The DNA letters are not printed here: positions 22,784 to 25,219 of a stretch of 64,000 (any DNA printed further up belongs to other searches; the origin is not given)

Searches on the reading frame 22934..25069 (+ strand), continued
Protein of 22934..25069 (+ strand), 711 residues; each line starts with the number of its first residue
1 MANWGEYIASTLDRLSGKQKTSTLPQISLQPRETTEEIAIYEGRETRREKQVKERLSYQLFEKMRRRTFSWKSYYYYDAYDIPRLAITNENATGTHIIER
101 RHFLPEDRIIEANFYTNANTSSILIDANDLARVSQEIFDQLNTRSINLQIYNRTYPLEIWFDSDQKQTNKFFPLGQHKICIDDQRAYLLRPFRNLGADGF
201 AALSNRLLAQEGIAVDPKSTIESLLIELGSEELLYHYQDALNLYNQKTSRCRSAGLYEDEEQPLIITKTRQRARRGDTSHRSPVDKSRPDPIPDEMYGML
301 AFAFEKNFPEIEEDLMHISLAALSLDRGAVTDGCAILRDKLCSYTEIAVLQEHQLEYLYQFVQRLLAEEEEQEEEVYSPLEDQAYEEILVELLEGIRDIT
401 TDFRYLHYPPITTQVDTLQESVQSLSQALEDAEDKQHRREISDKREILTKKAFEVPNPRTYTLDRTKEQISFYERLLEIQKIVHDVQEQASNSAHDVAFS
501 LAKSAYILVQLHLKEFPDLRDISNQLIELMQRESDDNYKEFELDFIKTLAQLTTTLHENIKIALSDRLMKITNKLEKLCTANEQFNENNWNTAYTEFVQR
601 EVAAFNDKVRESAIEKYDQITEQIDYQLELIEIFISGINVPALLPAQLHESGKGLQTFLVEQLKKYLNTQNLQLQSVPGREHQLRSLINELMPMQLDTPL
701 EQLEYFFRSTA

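Call 84: fold_search(model_id=the predicted structure, library=pdb)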
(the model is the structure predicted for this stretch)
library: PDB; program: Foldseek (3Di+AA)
matches with E <= 10: 352; with E <= 0.001: 0
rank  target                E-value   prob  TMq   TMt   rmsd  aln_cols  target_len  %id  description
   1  7n6g_3P               6.1e-02  0.25  0.08  0.13  49.6       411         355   12  C1 of central pair (released 2022-05-18)
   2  9a65_B                7.9e-02  0.08  0.07  0.07  97.7       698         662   11  Integrative model of YVAQ-MCPB by crosslinking MS and deep learning (released 2024-09-18)
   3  7n6g_3O               9.9e-02  0.21  0.08  0.15  47.3       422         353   11  C1 of central pair (released 2022-05-18)
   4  7zet_A                1.6e-01  0.25  0.10  0.16  24.4       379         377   10  Crystal structure of human Clusterin, crystal form I (released 2023-10-11)
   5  7n6g_3N               1.9e-01  0.11  0.07  0.11  47.2       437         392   10  C1 of central pair (released 2022-05-18)
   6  7n6g_3R               2.1e-01  0.12  0.08  0.13  50.9       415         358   12  C1 of central pair (released 2022-05-18)
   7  5vxj_E                2.2e-01  0.35  0.10  0.22  23.9       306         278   11  2.50 A resolution structure of IpaD from Shigella flexneri in complex with single-domain antibody JMK-E3 (released 2017-08-30)
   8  7n6g_3M               2.2e-01  0.09  0.06  0.10  46.0       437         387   10  C1 of central pair (released 2022-05-18)
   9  5vxj_G                2.5e-01  0.30  0.10  0.22  24.0       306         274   12  2.50 A resolution structure of IpaD from Shigella flexneri in complex with single-domain antibody JMK-E3 (released 2017-08-30)
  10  8snb_8J               3.0e-01  0.08  0.07  0.11  54.0       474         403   12  atomic model of sea urchin sperm doublet microtubule (48-nm periodicity) (released 2023-06-28)
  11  2v0o_B                3.3e-01  0.12  0.08  0.15  34.4       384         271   11  FCHO2 F-BAR domain (released 2007-06-26)
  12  8snb_8K               3.6e-01  0.11  0.07  0.14  44.4       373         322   12  atomic model of sea urchin sperm doublet microtubule (48-nm periodicity) (released 2023-06-28)
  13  8soi_B                3.6e-01  0.09  0.08  0.11  43.3       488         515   10  Structure of human ULK1 complex core (2:1:1 stoichiometry) (released 2023-06-21)
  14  7sqc_1K               4.1e-01  0.10  0.08  0.13  48.8       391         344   11  Ciliary C1 central pair apparatus isolated from Chlamydomonas reinhardtii (released 2022-04-13)
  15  7sqc_1J               4.3e-01  0.12  0.08  0.14  45.3       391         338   11  Ciliary C1 central pair apparatus isolated from Chlamydomonas reinhardtii (released 2022-04-13)
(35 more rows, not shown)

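Call 96: find_encoding_contigs(protein=P0151, flank=8000, max_places=2)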
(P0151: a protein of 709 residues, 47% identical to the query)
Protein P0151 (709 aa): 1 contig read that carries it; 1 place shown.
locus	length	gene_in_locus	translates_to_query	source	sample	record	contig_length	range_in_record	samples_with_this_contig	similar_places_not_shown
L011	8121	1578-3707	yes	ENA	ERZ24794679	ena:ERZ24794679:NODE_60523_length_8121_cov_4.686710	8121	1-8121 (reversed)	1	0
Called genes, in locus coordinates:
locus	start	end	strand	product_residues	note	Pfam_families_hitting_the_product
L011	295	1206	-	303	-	-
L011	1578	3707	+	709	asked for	-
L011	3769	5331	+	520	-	-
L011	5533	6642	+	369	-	PF00155:Aminotran_1_2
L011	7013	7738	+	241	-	PF00072:Response_reg, PF13188:PAS_8 (faint), PF00989:PAS, PF08448:PAS_4, PF13426:PAS_9, PF08447:PAS_3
